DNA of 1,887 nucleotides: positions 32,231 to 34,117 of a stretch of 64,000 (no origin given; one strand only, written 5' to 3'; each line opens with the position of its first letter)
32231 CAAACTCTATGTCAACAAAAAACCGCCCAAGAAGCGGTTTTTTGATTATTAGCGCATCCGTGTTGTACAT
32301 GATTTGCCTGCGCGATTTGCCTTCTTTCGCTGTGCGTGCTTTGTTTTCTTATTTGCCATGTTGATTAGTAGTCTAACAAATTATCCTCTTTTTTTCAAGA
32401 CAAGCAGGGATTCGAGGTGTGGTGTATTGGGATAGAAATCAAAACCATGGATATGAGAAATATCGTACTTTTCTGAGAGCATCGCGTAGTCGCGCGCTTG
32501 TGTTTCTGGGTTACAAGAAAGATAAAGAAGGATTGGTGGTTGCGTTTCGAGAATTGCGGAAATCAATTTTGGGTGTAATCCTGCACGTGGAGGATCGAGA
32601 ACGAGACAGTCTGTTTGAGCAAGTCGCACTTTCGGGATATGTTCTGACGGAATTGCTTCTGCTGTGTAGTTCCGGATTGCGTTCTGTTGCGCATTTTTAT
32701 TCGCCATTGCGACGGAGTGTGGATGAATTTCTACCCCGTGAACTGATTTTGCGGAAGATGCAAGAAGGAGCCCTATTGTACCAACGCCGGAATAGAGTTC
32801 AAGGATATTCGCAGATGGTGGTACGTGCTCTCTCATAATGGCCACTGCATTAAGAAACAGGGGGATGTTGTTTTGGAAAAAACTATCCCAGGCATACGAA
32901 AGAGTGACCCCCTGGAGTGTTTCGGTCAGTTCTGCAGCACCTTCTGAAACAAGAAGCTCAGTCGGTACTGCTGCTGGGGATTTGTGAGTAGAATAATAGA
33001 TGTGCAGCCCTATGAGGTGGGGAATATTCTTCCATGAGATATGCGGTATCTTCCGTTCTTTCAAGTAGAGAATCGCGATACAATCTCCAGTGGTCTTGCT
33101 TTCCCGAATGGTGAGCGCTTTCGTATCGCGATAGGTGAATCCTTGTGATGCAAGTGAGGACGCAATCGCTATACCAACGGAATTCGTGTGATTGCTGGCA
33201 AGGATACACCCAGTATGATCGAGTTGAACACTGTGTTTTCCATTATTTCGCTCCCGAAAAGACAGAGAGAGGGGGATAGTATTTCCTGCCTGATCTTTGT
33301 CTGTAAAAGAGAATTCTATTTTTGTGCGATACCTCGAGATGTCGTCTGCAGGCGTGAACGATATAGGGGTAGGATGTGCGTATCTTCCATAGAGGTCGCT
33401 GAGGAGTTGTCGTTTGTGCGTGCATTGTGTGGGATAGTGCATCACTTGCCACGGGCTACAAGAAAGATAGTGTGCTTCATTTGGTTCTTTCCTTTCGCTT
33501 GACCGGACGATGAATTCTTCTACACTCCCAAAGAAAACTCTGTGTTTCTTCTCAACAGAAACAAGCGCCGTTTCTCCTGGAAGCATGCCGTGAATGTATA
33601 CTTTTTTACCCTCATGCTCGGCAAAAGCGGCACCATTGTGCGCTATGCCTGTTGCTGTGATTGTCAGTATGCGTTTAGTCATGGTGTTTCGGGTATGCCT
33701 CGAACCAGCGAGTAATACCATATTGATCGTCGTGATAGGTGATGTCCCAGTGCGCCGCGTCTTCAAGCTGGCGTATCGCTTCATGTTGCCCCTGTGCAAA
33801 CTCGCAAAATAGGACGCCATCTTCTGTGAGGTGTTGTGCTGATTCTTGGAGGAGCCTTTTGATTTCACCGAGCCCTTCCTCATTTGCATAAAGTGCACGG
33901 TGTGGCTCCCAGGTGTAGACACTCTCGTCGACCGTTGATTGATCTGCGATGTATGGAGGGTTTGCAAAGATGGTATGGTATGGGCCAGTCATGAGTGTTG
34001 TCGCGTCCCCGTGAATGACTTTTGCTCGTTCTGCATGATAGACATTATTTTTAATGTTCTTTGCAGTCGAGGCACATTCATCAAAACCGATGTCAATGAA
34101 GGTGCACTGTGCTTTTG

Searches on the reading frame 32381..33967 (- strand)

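Call 7: search_protein_families(library=pfam, proteins=[window:32381-33967:-], max_evalue=0.01)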
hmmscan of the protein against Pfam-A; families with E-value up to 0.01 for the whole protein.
window:32381-33967:- (528 aa): 8 families
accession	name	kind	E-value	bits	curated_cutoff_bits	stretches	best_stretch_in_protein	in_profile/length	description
PF05958.17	tRNA_U5-meth_tr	-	9e-20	71.4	23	1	362-526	178-356/357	tRNA (Uracil-5-)-methyltransferase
PF05175.20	MTS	-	1.4e-06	28.5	23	1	379-460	24-107/170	Methyltransferase small domain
PF13847.12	Methyltransf_31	-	4.7e-06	26.8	27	1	386-451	5-72/145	Methyltransferase domain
PF02475.24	TRM5-TYW2_MTfase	-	0.0003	21.2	28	1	379-434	31-88/164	TRM5/TYW2 methyltransferase domain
PF09445.16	Methyltransf_15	-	0.00089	19.3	22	1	387-464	3-84/165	RNA cap guanine-N2 methyltransferase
PF01938.26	TRAM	-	0.0014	18.9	21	1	99-142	6-52/61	TRAM domain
PF03602.21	Cons_hypoth95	-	0.0022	18.1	24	1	385-462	42-124/182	Conserved hypothetical protein 95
PF13649.12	Methyltransf_25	-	0.0051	17.9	27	0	388-442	1-56/97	Methyltransferase domain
